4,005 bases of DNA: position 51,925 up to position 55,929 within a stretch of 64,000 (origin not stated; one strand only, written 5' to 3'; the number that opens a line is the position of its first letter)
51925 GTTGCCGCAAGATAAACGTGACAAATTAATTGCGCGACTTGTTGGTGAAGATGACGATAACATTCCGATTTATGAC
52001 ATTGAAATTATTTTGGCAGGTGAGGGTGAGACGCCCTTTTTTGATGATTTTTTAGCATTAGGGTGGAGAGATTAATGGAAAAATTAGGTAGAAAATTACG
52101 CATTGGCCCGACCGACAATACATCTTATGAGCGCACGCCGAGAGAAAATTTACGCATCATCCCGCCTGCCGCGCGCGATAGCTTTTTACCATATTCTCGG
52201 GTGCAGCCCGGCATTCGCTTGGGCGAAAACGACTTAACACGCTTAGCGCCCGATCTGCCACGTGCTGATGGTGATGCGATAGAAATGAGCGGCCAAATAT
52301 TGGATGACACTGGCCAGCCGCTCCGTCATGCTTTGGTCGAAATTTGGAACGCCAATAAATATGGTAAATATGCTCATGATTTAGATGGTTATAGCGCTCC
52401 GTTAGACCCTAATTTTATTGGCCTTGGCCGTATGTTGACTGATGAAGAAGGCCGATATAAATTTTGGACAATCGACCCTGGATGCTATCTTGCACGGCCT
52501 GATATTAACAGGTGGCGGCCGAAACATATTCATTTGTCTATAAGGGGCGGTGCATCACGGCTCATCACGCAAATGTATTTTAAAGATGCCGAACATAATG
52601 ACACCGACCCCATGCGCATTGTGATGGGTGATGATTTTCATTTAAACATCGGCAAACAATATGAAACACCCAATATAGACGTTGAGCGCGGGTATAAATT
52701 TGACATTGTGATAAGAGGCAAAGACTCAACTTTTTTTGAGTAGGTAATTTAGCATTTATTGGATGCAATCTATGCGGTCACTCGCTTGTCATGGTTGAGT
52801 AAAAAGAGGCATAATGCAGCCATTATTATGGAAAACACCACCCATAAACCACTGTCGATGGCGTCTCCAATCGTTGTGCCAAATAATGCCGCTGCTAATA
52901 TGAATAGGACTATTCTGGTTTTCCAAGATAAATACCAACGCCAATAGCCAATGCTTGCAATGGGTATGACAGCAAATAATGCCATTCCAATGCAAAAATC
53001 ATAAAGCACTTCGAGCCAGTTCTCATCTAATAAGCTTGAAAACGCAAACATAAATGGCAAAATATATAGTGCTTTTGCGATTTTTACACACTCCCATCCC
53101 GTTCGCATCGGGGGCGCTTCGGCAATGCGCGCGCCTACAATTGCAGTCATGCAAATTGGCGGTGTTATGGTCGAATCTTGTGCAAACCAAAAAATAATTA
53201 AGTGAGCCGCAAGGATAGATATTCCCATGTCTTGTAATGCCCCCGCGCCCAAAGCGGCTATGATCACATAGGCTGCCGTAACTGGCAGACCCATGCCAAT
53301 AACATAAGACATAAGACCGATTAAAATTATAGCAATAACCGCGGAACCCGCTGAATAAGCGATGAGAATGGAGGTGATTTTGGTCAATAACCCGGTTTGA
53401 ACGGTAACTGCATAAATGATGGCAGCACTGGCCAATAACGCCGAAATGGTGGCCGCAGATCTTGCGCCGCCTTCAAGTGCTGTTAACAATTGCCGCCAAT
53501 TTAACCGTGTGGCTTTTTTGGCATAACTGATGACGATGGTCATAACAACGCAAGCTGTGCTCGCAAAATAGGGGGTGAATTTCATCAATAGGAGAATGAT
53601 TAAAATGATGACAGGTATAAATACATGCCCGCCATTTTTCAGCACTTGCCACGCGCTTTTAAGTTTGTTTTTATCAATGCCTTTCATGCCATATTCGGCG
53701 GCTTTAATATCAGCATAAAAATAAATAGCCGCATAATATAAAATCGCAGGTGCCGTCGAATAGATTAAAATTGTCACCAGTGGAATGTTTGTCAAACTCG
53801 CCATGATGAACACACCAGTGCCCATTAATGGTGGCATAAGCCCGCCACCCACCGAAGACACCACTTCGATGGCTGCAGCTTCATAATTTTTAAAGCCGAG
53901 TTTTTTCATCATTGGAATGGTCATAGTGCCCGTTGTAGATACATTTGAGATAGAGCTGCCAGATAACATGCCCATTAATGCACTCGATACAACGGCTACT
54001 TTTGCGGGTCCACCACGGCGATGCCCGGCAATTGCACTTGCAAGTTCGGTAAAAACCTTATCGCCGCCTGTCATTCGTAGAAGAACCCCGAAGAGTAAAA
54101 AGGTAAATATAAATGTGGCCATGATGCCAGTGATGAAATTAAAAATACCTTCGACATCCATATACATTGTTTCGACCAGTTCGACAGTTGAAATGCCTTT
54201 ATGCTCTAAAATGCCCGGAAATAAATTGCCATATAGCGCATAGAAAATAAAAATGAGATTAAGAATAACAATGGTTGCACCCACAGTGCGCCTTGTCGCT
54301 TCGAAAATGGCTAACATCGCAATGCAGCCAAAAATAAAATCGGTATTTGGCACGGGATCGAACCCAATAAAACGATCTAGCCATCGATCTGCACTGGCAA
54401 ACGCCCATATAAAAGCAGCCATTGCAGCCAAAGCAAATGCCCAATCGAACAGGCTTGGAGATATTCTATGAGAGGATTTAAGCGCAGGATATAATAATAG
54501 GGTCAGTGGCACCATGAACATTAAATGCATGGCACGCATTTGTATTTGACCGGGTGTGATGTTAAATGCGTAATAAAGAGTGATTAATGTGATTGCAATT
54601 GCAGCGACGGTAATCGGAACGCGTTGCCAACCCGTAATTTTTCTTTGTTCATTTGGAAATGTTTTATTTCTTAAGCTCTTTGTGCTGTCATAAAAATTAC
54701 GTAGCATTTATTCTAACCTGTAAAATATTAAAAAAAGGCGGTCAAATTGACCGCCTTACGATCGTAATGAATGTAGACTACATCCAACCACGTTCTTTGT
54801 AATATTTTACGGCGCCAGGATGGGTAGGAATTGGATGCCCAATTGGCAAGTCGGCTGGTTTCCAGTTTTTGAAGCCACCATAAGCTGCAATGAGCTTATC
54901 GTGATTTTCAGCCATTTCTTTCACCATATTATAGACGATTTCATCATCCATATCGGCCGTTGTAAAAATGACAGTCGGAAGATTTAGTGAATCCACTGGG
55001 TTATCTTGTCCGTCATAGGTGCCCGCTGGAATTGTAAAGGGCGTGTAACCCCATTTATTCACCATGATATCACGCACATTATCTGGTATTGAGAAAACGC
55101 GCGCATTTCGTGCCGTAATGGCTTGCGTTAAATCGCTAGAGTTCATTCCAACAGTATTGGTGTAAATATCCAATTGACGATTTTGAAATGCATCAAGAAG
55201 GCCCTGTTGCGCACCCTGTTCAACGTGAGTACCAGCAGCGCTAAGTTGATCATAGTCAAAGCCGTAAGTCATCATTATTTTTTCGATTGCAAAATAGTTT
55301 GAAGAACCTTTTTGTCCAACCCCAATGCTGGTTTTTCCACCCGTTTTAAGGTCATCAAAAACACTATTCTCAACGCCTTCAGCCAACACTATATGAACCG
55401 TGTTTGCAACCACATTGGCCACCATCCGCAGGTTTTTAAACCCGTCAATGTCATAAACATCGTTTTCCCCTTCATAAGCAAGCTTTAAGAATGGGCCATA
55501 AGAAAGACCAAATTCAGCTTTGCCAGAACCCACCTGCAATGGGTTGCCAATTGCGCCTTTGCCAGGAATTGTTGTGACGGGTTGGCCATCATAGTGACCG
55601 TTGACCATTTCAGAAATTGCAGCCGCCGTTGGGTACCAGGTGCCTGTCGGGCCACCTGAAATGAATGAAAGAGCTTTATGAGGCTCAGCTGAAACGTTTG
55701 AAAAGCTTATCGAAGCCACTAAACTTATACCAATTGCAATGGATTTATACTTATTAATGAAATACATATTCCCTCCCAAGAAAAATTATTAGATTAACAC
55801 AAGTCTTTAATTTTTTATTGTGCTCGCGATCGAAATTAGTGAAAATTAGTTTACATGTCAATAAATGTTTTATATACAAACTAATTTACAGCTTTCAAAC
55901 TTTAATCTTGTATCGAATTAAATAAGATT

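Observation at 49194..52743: Intradiol (protocatechuate 3,4-dioxygenase-like) alpha/beta genes in one operon with a BKACE enzyme and an omega-aminotransferase, without any other pca genes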

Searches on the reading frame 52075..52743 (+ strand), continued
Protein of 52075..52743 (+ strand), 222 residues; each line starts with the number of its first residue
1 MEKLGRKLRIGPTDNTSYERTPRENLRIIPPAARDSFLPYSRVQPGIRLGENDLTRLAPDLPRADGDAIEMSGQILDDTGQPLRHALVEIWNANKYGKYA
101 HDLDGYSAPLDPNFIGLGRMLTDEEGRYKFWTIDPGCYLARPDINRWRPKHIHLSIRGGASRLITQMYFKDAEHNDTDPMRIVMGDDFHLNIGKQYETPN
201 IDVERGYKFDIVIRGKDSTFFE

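Call 77: search_protein_families(library=ncbifam, max_evalue=1e-10, proteins=[L087:15676-17289:-, L087:18423-19952:-, L087:2524-3720:-, L087:17286-18419:-, L086:14666-15214:+, L087:23051-24004:-, L086:20504-22099:+, L035:10873-12483:+])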
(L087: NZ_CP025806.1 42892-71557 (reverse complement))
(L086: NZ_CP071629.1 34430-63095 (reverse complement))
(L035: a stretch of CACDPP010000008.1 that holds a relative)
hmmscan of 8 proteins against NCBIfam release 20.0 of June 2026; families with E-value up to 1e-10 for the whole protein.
L087:15676-17289:- (537 aa): 4 families
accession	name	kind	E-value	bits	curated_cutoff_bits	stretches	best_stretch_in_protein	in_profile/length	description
NF045661.1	HdlasePehA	equivalog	3e-101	339.5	900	1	2-491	2-487/506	phosphoric/sulfuric ester hydrolase PehA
NF010322.0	PRK13759.1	equivalog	2e-70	237.6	481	2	177-484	158-452/486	arylsulfatase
TIGR03417.1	chol_sulfatase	equivalog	4e-63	214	433.45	2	199-482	164-433/500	choline-sulfatase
NF052527.1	Mn_arylsulf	exception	9.7e-46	156.6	850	1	3-483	2-446/479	manganese-dependent arylsulfatase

L087:18423-19952:- (509 aa): 4 families
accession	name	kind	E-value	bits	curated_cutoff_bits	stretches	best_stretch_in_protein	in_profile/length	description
NF010322.0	PRK13759.1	equivalog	1.9e-73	247.6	481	1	2-487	5-448/486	arylsulfatase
TIGR03417.1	chol_sulfatase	equivalog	2.9e-61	207.9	433.45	2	215-491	176-435/500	choline-sulfatase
NF045661.1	HdlasePehA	equivalog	1.1e-49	169.5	900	1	3-485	2-474/506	phosphoric/sulfuric ester hydrolase PehA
NF052527.1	Mn_arylsulf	exception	1.8e-37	129.4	850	2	195-484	173-440/479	manganese-dependent arylsulfatase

L087:2524-3720:- (398 aa): 1 family
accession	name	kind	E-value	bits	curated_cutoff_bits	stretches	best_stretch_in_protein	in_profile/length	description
NF006719.0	PRK09257.1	subfamily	3.5e-157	523.6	377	1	1-397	1-396/397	aromatic amino acid transaminase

L087:17286-18419:- (377 aa): 4 families
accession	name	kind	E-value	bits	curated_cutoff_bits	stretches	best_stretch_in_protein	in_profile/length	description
NF008398.0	PRK11197.1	subfamily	8.2e-78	261.8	376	1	14-374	10-371/381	L-lactate dehydrogenase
NF033901.1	L_lactate_LldD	exception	2.2e-68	231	550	1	15-374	11-371/377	FMN-dependent L-lactate dehydrogenase LldD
TIGR03966.1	actino_HemFlav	equivalog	9.2e-62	208.9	470.85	1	12-374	10-373/385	pre-mycofactocin synthase MftD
TIGR02708.1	L_lactate_ox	equivalog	9.9e-49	166.3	645.5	2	252-376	232-356/367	L-lactate oxidase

L086:14666-15214:+ (182 aa): 9 families
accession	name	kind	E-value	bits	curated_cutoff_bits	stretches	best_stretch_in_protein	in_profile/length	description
NF050158.1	CarbAnhydGPos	equivalog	6.2e-49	166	250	1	8-173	3-166/172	gamma carbonic anhydrase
TIGR02287.1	PaaY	equivalog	3.4e-35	121.5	319.6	1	22-166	14-158/192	phenylacetic acid degradation protein PaaY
NF010150.1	PRK13627.1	equivalog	6.8e-23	81.4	305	1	20-160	14-154/196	carnitine operon protein CaiE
TIGR03570.1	NeuD_NnaD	subfamily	1.2e-19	70.7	160.8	1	25-145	90-202/202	NeuD/PglB/VioB family sugar acetyltransferase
NF041874.1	EPS_EpsC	equivalog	2.5e-15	56.6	150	1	56-147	82-164/168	serine O-acetyltransferase EpsC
NF053794.1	beta_CO2some_M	equivalog_domain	1.5e-14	54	550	1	23-139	26-152/320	beta-carboxysome scaffolding protein CcmM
NF040597.1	carb_anhyd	equivalog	4.7e-13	49.2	380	0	20-72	64-117/248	carbonic anhydrase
TIGR01172.1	cysE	equivalog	1.6e-11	44.5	210.65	0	56-145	82-162/162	serine O-acetyltransferase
NF007240.0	PRK09677.1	equivalog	7.8e-11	41.8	243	0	96-149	132-183/192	putative lipopolysaccharide biosynthesis O-acetyl transferase WbbJ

L087:23051-24004:- (317 aa): 0 families

L086:20504-22099:+ (531 aa): 22 families
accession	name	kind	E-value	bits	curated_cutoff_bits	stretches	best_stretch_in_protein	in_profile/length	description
NF053676.1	4oxCHCAChcC1Cy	equivalog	1.3e-130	436.3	1000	1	8-525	1-526/528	4-oxocyclohexanecarboxylate 2-dehydrogenase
NF005882.1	PRK07843.1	equivalog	7.9e-123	410.7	788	2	172-521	187-543/547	3-oxosteroid 1-dehydrogenase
NF009478.0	PRK12844.1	equivalog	3.4e-116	388.8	789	1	6-523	6-546/559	3-ketosteroid-delta-1-dehydrogenase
NF004789.0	PRK06134.1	subfamily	5.1e-104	348.9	747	2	184-526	214-568/581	FAD-dependent oxidoreductase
NF009477.0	PRK12843.1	equivalog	7.5e-101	338.3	758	2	184-525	218-568/578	FAD-dependent oxidoreductase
NF009473.0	PRK12835.1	subfamily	2.1e-98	330.3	837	1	7-526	10-567/585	FAD-binding protein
NF053677.1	Desat2ChcC2Cyan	equivalog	2.3e-88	296.9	900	2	177-527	193-553/558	4-oxocyclohex-2-ene-1-carboxylate 5-dehydrogenase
NF009479.0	PRK12845.1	equivalog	4.1e-85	286.3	793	2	167-523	203-561/566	3-ketosteroid-delta-1-dehydrogenase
NF009476.0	PRK12839.1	equivalog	6.4e-85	285.4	940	2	174-527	202-566/572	FAD-dependent oxidoreductase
NF009474.0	PRK12837.1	equivalog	1.4e-68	232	675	1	7-513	6-496/513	FAD-binding protein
TIGR01813.1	flavo_cyto_c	subfamily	6.3e-44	150.4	285.45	2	177-501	118-423/444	flavocytochrome c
NF006130.0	PRK08274.1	equivalog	1.4e-43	149.4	369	1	176-509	121-443/467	FAD-dependent tricarballylate dehydrogenase TcuA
NF005510.0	PRK07121.1-3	subfamily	2.2e-39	135.6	481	2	186-512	179-473/492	FAD-binding protein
NF005064.0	PRK06481.1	equivalog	6.2e-39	134.1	542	1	183-505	186-480/506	flavocytochrome c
NF005511.0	PRK07121.1-4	equivalog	5.7e-37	127.4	466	2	231-504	266-519/553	FAD-binding protein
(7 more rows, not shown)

L035:10873-12483:+ (536 aa): 4 families
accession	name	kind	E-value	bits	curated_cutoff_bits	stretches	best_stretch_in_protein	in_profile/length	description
NF045661.1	HdlasePehA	equivalog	1.5e-93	314.2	900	1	3-496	3-490/506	phosphoric/sulfuric ester hydrolase PehA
NF010322.0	PRK13759.1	equivalog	1.6e-78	264.3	481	1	4-495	8-462/486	arylsulfatase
TIGR03417.1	chol_sulfatase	equivalog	3.2e-68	230.8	433.45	2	198-487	162-437/500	choline-sulfatase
NF052527.1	Mn_arylsulf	exception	1.7e-45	155.8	850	1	191-495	170-457/479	manganese-dependent arylsulfatase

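Call 84: search_protein_representatives(protein=window:52075-52743:+)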
Query: 222 residues. Proteins with E-value up to 0.001 (for the whole library): 3743; up to 1e-10: 1249; up to 1e-30: 39. The best 150 are listed.
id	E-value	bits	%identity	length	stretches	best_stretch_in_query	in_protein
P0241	8.6e-69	248.1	42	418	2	4-218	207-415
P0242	3.9e-68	245.9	40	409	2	3-212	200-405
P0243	1.0e-66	241.3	53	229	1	4-222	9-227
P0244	5.4e-55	202.9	40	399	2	12-189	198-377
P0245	1.2e-54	201.8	38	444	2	17-178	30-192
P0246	2.0e-49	184.7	47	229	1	7-219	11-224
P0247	4.3e-49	183.6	39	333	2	84-220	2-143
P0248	4.1e-46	173.8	51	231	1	46-216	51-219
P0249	5.3e-45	170.2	41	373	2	18-217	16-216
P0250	3.4e-44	167.6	39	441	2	65-218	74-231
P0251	1.1e-43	165.9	51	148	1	22-166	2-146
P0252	1.6e-43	165.4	47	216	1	6-213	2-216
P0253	1.8e-43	165.2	46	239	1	45-222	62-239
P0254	1.0e-42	162.7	40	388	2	7-213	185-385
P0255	2.3e-40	155.0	49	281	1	45-221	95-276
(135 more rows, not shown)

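Call 86: predict_structure(alignment_id=A1)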
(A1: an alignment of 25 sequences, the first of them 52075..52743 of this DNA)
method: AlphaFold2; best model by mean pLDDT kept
length: 222 residues; sequences in the alignment: 25
mean_pLDDT: 71.9   pTM: 0.73
mean pLDDT of the five models: 71.9, 71.3, 71.3, 71.0, 70.2
residues with pLDDT >= 90: 50; 70-90: 99; 50-70: 21; < 50: 52
segments of 3 or more residues with pLDDT < 50: 1-45, 216-222
pLDDT, mean of each block of 10 residues (from residue 1): 30 34 32 37 53 84 92 90 87 82 64 83 94 87 78 77 81 83 78 93 94 57 35
secondary structure, 60 per line:
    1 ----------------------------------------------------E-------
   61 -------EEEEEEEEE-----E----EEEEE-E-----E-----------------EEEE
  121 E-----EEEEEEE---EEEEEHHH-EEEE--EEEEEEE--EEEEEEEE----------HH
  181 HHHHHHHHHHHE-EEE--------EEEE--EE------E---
elements in order: E68-76 E87-91 E117-121 E127-133 E137-141 E146-149 E152-158 E161-168 H179-191 E194-196 E205-208

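Call 88: fold_search(model_id=the predicted structure, library=pdb)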
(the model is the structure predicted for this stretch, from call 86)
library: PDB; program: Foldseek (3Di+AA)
matches with E <= 10: 774; with E <= 0.001: 74
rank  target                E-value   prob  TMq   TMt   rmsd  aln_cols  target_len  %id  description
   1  3t67_M                8.1e-19  1.00  0.70  0.65   5.0       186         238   39  Axial Ligand Swapping In Double Mutant Maintains Intradiol-cleavage Chemistry in Protocatechuate 3,4-Dioxygenase (released 2012-08-01)
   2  1eo2_B                8.1e-19  1.00  0.69  0.65   5.4       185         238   38  CRYSTAL STRUCTURE OF ACINETOBACTER SP. ADP1 PROTOCATECHUATE 3,4-DIOXYGENASE (released 2000-08-09)
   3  4who_D                9.2e-19  1.00  0.70  0.66   5.1       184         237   39  Resting Protocatechuate 3,4-dioxygenase (pseudomonas putida) at pH 8.5 (released 2014-12-31)
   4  3pcd_M                1.2e-18  1.00  0.69  0.66   5.1       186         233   38  PROTOCATECHUATE 3,4-DIOXYGENASE Y447H MUTANT (released 1998-05-27)
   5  2buv_B                1.2e-18  1.00  0.68  0.64   5.5       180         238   39  Crystal Structure Of Protocatechuate 3,4-Dioxygenase from Acinetobacter Sp. ADP1 Mutant R457S in Complex with Protocat (released 2006-09-04)
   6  3t63_M                1.3e-18  1.00  0.70  0.65   6.5       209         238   37  Axial Ligand Swapping In Double Mutant Maintains Intradiol-cleavage Chemistry in Protocatechuate 3,4-Dioxygenase (released 2012-08-01)
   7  1ykm_B                1.5e-18  1.00  0.70  0.66   5.1       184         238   38  Protocatechuate 3,4-Dioxygenase Y408E mutant (released 2005-08-16)
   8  4who_B                1.5e-18  1.00  0.69  0.66   5.0       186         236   39  Resting Protocatechuate 3,4-dioxygenase (pseudomonas putida) at pH 8.5 (released 2014-12-31)
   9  3mi1_M                3.3e-18  1.00  0.70  0.66   5.0       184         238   38  Axial Ligand Swapping In Double Mutant Maintains Intradiol-cleavage Chemistry in Protocatechuate 3,4-Dioxygenase (released 2011-04-27)
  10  3mfl_M                3.5e-18  1.00  0.70  0.65   5.0       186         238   38  Axial Ligand Swapping In Double Mutant Maintains Intradiol-cleavage Chemistry in Protocatechuate 3,4-Dioxygenase (released 2011-04-13)
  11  2pcd_M                4.4e-18  1.00  0.68  0.65   5.1       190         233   39  STRUCTURE OF PROTOCATECHUATE 3,4-DIOXYGENASE FROM PSEUDOMONAS AERUGINOSA AT 2.15 ANGSTROMS RESOLUTION (released 1994-12-20)
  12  3lmx_M                6.4e-18  1.00  0.69  0.65   5.0       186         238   38  Tyrosine 447 of Protocatechuate 34,-Dioxygenase Controls Efficient Progress Through Catalysis (released 2011-02-16)
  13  1ykk_B                8.1e-18  1.00  0.70  0.65   4.9       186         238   38  Protocatechuate 3,4-Dioxygenase Y408C Mutant (released 2005-08-16)
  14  1yko_B                1.2e-17  1.00  0.70  0.65   5.0       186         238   39  Protocatechuate 3,4-Dioxygenase Y408H mutant (released 2005-08-16)
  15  1eo9_A                3.5e-15  1.00  0.64  0.70   3.1       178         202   34  CRYSTAL STRUCTURE OF ACINETOBACTER SP. ADP1 PROTOCATECHUATE 3,4-DIOXYGENASE AT PH < 7.0 (released 2000-08-09)
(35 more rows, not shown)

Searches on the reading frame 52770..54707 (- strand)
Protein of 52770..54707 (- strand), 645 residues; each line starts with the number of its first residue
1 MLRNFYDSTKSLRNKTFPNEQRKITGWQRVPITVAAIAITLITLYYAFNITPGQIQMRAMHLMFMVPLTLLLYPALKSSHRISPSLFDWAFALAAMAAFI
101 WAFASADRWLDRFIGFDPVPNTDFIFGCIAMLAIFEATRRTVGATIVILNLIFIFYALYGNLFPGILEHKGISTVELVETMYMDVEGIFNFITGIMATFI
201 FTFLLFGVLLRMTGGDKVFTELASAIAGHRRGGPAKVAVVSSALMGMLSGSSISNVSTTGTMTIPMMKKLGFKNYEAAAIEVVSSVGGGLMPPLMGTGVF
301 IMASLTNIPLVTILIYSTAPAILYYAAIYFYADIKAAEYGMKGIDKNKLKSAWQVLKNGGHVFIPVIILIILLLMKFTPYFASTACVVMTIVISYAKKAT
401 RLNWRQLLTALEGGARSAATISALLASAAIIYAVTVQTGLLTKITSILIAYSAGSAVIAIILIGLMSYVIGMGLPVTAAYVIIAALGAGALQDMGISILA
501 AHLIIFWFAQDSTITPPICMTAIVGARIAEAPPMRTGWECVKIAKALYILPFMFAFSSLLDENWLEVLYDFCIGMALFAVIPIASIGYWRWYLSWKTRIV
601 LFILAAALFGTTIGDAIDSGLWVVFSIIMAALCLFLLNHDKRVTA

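Call 15: search_protein_families(library=pfam, proteins=[window:52770-54707:-])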
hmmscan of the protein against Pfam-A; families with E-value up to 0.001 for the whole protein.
window:52770-54707:- (645 aa): 1 family
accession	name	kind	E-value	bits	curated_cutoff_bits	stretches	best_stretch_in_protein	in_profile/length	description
PF06808.19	DctM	-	2.8e-78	264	23.8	1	130-558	2-402/413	Tripartite ATP-independent periplasmic transporter, DctM component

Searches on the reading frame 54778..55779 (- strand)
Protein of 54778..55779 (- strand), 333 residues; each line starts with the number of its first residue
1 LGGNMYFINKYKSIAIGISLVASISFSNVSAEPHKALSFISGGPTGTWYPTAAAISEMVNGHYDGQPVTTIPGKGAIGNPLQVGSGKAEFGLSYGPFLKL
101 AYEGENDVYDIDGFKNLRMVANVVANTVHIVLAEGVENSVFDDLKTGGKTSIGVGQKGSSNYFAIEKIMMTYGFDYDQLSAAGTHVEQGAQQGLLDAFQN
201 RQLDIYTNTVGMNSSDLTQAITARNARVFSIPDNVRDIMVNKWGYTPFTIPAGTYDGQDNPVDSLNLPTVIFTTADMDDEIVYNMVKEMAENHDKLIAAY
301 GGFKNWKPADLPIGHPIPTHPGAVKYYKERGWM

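Call 15: search_protein_families(library=pfam, proteins=[window:54778-55779:-])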
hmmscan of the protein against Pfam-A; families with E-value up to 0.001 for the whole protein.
window:54778-55779:- (333 aa): 1 family
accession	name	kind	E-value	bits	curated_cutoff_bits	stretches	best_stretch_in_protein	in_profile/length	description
PF16868.10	NMT1_3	-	2e-54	185.6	27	1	41-331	3-289/289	NMT1-like family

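Call 77: search_protein_families(library=ncbifam, max_evalue=1e-10, proteins=[window:54778-55779:-])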
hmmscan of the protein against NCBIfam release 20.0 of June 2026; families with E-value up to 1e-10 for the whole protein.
window:54778-55779:- (333 aa): 1 family
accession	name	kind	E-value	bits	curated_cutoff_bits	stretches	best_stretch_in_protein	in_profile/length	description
TIGR02122.1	TRAP_TAXI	subfamily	4.6e-57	193.3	84.35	1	15-331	7-320/320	TAXI family TRAP transporter solute-binding subunit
